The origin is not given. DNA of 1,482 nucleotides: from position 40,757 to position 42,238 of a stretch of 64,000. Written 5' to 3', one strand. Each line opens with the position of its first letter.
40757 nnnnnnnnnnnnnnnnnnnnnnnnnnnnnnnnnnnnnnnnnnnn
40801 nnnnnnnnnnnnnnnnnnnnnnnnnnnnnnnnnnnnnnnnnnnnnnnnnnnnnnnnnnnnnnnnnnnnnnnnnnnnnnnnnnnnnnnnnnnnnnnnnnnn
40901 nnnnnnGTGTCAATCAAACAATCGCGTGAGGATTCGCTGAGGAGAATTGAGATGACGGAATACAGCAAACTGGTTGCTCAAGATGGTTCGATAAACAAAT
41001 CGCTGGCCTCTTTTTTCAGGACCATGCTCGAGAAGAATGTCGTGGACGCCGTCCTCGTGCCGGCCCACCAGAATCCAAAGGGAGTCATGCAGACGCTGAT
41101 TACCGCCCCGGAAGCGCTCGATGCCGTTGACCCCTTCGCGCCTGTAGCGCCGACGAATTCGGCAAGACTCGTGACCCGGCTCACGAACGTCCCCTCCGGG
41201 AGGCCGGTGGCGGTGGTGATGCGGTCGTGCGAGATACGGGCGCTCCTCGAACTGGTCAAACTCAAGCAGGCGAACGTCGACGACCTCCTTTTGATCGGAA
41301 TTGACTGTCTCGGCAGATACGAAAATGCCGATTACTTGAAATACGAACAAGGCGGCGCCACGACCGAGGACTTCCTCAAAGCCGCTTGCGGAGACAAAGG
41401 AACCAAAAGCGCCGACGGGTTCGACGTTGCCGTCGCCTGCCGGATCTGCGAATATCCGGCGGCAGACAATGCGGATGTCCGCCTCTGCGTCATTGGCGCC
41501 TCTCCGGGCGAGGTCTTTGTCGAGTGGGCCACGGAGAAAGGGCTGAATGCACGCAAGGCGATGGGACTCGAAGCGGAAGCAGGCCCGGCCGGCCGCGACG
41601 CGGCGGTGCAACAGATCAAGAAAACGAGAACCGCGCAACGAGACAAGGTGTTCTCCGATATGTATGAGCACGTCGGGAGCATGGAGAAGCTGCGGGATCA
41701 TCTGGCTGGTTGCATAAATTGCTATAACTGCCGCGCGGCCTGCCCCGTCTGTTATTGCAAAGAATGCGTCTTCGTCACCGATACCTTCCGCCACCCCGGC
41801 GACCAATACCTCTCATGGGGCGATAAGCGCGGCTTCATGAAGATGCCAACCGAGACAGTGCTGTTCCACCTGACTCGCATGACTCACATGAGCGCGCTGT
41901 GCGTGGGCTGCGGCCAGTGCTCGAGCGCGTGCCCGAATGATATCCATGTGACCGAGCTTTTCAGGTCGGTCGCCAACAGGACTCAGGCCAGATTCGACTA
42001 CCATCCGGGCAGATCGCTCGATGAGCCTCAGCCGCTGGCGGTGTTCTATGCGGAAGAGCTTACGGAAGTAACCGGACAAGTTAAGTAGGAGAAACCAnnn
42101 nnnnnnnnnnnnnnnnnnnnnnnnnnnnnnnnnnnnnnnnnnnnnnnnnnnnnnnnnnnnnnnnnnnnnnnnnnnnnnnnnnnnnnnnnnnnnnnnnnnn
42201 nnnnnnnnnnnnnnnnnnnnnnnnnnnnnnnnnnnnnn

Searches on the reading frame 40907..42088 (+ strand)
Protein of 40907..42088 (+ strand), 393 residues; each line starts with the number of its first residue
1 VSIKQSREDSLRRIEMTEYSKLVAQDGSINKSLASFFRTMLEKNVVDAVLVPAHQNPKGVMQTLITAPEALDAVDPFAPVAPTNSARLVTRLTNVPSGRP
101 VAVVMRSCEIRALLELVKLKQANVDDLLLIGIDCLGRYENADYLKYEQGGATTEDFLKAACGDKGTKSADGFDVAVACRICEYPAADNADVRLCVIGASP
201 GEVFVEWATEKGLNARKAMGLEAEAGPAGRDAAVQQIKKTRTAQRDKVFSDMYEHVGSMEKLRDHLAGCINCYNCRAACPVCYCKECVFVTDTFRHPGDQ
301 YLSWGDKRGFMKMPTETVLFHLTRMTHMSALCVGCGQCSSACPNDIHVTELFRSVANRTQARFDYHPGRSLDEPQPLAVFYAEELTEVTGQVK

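Call 8: search_protein_families(library=pfam, proteins=[window:40907-42088:+])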
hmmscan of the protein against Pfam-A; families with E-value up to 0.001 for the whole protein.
window:40907-42088:+ (393 aa): 7 families
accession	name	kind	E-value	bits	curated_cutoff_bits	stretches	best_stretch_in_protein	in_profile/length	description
PF13237.11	Fer4_10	-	2.9e-07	30.8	25.5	0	327-346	4-22/53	4Fe-4S dicluster domain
PF13183.11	Fer4_8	-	2.8e-06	28.2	27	1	267-346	3-68/68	4Fe-4S dicluster domain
PF00037.32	Fer4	-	4.8e-05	23.4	21.1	1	331-345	7-21/24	4Fe-4S binding domain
PF04432.18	FrhB_FdhB_C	-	0.00019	21.8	23.3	1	100-217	3-134/150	Coenzyme F420 hydrogenase/dehydrogenase, beta subunit C terminus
PF12838.12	Fer4_7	-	0.00028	21.7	27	1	269-345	2-51/52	4Fe-4S dicluster domain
PF13534.11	Fer4_17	-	0.00055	20.9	22.2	0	269-347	2-61/61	4Fe-4S dicluster domain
PF12837.12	Fer4_6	-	0.001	19.4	25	1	326-344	3-21/24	4Fe-4S binding domain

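Call 41: search_protein_families(library=ncbifam, proteins=[window:40907-42088:+], max_evalue=0.00001)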
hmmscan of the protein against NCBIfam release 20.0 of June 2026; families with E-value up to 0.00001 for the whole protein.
window:40907-42088:+ (393 aa): 1 family
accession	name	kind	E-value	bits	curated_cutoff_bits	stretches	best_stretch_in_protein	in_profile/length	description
NF004898.0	PRK06259.1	equivalog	1.4e-06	27.2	385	1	234-366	105-226/488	fumarate reductase (CoM/CoB) subunit TfrB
